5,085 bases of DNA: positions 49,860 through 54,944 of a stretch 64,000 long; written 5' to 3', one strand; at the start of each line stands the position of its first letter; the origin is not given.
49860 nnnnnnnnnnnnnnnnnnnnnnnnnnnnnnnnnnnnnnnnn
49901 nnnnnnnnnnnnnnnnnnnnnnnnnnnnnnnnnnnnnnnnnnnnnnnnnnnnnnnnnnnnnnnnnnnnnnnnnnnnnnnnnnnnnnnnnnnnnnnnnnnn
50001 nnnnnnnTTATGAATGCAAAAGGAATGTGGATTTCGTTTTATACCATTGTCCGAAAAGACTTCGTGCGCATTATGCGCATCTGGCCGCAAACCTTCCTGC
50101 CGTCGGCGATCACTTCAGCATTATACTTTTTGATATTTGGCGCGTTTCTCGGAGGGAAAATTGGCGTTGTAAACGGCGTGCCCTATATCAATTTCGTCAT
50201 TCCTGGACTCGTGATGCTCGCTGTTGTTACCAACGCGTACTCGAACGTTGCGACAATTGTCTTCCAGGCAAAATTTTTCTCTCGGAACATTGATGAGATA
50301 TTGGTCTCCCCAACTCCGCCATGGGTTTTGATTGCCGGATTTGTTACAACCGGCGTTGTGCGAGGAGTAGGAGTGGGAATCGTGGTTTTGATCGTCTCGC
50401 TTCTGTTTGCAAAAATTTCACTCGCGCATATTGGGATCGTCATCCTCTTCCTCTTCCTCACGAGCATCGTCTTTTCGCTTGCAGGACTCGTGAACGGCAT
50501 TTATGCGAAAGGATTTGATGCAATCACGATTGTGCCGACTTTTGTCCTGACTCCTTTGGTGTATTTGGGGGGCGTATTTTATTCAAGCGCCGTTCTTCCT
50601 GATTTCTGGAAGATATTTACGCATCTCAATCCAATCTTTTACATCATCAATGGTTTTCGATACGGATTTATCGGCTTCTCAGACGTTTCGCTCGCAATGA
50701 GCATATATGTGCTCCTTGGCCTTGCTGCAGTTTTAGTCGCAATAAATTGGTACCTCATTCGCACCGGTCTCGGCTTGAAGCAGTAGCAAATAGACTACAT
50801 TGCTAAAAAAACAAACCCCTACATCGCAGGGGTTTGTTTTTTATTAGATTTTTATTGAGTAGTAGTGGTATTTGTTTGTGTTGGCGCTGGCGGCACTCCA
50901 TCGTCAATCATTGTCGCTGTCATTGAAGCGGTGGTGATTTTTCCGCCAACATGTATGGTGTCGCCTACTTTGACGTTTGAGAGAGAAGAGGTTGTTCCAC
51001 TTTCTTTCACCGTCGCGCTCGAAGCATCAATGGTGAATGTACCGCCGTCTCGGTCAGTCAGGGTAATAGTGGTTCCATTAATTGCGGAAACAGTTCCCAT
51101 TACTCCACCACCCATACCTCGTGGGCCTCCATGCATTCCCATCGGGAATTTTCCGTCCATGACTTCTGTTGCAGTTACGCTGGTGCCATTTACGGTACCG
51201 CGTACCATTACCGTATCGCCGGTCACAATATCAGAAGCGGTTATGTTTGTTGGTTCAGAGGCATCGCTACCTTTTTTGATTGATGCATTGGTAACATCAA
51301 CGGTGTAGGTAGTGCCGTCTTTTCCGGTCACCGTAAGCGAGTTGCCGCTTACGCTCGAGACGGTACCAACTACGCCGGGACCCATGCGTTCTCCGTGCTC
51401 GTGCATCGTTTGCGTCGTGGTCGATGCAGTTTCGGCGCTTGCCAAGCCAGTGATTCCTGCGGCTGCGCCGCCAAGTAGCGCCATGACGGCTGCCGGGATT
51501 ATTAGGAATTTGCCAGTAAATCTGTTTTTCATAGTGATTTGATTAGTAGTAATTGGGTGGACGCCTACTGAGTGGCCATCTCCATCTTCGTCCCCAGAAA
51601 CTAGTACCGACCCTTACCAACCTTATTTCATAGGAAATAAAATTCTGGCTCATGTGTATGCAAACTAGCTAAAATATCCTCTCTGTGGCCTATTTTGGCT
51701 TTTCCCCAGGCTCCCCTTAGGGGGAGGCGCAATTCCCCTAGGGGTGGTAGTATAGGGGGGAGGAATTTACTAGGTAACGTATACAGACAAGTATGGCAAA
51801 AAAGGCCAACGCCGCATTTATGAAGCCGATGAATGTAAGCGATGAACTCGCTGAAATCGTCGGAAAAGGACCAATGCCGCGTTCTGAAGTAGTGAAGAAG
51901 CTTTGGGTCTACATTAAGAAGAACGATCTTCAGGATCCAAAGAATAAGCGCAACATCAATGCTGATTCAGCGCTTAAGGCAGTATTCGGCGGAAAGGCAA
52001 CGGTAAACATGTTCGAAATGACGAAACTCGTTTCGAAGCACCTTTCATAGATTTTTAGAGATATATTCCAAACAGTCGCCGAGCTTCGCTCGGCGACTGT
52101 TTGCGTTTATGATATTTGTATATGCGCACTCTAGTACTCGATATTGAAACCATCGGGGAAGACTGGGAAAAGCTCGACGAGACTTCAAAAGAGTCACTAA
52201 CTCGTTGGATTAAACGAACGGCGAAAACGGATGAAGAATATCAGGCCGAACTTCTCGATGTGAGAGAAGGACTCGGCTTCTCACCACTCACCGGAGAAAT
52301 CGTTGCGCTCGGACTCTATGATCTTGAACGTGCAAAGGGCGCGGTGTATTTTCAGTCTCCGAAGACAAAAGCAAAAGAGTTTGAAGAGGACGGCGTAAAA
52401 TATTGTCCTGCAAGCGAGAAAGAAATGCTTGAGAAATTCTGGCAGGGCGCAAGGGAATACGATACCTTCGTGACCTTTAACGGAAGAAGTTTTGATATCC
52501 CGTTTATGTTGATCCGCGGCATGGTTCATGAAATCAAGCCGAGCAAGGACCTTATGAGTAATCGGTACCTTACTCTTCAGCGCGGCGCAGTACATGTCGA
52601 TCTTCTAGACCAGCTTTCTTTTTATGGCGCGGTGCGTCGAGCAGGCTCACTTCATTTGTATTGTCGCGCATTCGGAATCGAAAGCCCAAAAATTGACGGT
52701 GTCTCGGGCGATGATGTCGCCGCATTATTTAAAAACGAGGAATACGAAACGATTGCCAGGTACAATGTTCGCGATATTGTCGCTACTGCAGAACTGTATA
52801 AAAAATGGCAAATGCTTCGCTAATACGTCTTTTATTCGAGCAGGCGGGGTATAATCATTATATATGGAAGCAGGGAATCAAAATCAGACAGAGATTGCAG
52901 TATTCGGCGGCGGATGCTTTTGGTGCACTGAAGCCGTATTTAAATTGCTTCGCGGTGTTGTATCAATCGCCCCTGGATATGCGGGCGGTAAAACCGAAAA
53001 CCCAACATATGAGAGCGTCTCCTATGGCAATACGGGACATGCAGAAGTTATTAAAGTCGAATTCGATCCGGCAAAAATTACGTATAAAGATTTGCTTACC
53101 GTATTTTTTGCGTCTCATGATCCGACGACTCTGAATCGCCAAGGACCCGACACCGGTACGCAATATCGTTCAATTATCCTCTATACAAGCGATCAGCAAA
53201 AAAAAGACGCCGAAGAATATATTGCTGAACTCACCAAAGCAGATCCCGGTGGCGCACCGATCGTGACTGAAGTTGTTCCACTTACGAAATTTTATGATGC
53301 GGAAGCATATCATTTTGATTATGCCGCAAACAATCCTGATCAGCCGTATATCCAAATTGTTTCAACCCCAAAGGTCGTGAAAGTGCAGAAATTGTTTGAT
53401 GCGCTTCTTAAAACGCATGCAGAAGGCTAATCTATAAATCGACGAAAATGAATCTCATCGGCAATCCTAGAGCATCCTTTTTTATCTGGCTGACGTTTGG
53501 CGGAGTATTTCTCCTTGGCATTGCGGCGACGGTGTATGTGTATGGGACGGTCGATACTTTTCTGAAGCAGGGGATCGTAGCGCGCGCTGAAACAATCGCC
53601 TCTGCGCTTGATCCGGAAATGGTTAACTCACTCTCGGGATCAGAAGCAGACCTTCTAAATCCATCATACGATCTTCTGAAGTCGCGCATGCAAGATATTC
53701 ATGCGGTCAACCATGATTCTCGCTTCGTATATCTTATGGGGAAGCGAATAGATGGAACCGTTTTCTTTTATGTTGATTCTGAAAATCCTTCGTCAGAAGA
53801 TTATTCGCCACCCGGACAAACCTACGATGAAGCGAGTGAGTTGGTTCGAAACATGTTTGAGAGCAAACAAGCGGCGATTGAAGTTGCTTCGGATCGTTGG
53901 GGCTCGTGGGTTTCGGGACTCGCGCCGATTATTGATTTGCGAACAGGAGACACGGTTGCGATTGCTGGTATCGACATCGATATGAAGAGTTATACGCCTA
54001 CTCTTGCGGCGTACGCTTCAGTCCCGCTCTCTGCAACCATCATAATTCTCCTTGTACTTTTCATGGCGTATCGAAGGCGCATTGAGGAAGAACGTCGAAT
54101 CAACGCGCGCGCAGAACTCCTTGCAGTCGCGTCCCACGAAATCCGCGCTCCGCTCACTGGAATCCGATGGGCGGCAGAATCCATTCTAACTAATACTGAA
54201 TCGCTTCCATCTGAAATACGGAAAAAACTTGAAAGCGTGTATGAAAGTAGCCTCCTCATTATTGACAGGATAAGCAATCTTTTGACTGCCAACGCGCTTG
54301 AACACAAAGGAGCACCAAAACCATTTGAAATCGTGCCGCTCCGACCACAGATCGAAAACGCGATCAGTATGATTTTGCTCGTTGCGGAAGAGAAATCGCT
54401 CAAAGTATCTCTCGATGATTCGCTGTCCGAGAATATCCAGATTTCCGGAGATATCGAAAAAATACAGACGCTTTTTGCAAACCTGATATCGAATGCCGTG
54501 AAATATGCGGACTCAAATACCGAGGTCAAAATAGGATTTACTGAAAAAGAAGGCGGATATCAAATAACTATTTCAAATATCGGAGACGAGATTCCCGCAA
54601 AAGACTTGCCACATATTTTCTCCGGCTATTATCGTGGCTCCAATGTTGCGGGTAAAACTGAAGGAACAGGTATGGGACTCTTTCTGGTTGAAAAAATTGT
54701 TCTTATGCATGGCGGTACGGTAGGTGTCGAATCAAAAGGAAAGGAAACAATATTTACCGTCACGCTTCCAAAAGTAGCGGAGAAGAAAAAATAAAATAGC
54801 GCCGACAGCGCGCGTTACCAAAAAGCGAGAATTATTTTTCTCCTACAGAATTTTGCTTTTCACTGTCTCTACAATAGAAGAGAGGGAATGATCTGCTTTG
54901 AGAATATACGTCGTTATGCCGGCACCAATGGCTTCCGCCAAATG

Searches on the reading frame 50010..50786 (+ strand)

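Call 56: search_protein_families(library=pfam, proteins=[window:50010-50786:+], max_evalue=0.0001)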
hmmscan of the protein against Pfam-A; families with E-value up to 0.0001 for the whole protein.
window:50010-50786:+ (258 aa): 2 families
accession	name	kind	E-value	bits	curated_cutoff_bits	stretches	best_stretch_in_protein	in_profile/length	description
PF01061.29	ABC2_membrane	-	2.3e-31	109.4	26.9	1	10-220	3-210/211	ABC-2 type transporter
PF12698.13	ABC2_membrane_3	-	9.4e-08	32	31.6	1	59-248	160-347/347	ABC-2 family transporter protein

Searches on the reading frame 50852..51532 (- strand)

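Call 56: search_protein_families(library=pfam, proteins=[window:50852-51532:-], max_evalue=0.0001)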
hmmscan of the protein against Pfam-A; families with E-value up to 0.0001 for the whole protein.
window:50852-51532:- (226 aa): 1 family
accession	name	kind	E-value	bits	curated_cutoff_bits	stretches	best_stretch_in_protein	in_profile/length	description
PF18914.6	DUF5666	-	2.4e-11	44.2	27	2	56-124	2-59/60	Domain of unknown function (DUF5666)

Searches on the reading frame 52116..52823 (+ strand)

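Call 56: search_protein_families(library=pfam, proteins=[window:52116-52823:+], max_evalue=0.0001)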
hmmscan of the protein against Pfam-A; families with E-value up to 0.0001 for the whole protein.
window:52116-52823:+ (235 aa): 3 families
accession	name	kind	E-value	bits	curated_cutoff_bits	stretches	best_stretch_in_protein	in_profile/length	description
PF10108.15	DNA_pol_B_exo2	-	4e-23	82.7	24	1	99-235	35-177/213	Predicted 3'-5' exonuclease related to the exonuclease domain of PolB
PF13482.12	RNase_H_2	-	1e-13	52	22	1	51-231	6-164/165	RNase_H superfamily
PF03104.25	DNA_pol_B_exo1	-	2.4e-07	30.9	23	1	81-139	124-183/242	DNA polymerase family B, exonuclease domain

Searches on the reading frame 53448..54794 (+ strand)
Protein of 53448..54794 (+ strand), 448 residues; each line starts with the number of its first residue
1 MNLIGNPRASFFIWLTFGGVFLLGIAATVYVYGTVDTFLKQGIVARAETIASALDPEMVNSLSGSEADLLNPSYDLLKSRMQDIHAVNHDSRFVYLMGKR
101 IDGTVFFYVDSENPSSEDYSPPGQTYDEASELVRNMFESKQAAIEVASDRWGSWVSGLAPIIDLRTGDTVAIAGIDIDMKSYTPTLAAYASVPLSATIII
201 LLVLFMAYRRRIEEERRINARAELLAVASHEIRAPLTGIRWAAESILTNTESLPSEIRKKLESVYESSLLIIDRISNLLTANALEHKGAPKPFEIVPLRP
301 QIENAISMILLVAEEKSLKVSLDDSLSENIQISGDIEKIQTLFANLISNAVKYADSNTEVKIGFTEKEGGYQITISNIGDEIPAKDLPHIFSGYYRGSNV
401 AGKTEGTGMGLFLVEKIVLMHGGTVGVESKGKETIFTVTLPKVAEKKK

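Call 56: search_protein_families(library=pfam, proteins=[window:53448-54794:+], max_evalue=0.0001)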
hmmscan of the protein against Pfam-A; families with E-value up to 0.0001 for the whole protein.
window:53448-54794:+ (448 aa): 2 families
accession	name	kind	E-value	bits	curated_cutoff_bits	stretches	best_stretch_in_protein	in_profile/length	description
PF02518.31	HATPase_c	-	6.7e-23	81.7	26.4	1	334-442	1-109/111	Histidine kinase-, DNA gyrase B-, and HSP90-like ATPase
PF00512.31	HisKA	-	9.5e-10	38.8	26.9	1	220-283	1-62/66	His Kinase A (phospho-acceptor) domain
